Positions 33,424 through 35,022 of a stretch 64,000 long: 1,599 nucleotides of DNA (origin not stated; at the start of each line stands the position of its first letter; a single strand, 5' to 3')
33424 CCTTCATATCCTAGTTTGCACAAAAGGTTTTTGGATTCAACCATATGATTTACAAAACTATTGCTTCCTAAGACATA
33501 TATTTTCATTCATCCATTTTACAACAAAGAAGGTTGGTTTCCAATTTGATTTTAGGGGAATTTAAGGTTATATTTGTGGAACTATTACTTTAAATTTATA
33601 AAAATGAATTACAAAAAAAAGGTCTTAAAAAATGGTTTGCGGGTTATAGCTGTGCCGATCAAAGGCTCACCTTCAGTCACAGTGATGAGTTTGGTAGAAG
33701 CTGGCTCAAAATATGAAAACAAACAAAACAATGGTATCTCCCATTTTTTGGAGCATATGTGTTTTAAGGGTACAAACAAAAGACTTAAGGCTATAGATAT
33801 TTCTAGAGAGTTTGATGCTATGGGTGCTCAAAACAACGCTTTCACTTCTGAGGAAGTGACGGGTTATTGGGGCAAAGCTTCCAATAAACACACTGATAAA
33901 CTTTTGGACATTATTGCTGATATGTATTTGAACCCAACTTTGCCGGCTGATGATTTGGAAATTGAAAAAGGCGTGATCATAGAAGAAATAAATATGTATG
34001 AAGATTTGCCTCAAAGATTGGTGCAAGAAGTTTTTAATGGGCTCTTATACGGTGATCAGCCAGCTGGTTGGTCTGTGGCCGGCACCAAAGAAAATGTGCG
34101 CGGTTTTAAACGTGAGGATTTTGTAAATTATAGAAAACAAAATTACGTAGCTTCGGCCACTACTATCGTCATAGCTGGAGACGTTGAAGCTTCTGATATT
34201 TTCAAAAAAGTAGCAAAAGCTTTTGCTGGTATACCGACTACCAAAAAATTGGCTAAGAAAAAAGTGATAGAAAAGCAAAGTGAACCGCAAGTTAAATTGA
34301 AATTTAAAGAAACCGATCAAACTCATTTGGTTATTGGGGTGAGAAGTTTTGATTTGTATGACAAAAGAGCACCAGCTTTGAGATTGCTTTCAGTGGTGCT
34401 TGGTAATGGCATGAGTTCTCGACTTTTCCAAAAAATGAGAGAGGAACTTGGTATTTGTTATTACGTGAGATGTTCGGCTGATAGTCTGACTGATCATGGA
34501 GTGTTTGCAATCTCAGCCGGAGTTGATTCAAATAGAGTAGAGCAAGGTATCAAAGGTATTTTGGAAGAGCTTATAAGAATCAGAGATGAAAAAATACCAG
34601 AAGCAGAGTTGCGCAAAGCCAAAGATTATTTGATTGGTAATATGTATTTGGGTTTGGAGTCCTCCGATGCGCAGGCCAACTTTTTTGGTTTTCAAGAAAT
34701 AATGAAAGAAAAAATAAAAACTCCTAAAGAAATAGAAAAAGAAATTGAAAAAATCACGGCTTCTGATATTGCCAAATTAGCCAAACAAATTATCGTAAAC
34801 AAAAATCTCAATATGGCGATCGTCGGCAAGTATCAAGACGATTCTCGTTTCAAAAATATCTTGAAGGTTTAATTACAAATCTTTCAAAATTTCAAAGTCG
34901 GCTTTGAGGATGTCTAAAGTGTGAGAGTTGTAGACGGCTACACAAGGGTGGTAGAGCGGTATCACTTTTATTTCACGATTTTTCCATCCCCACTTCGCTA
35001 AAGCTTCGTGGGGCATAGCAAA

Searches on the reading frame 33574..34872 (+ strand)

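Call 44: search_protein_families(library=pfam, proteins=[window:33574-34872:+], max_evalue=0.001)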
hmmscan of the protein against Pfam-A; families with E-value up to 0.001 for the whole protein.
window:33574-34872:+ (432 aa): 2 families
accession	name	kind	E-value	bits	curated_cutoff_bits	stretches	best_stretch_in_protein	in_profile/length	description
PF05193.26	Peptidase_M16_C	-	3.9e-38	131.6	23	1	178-352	2-180/181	Peptidase M16 inactive domain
PF00675.25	Peptidase_M16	-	8.1e-34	117.1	22.3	1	31-171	9-148/149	Insulinase (Peptidase family M16)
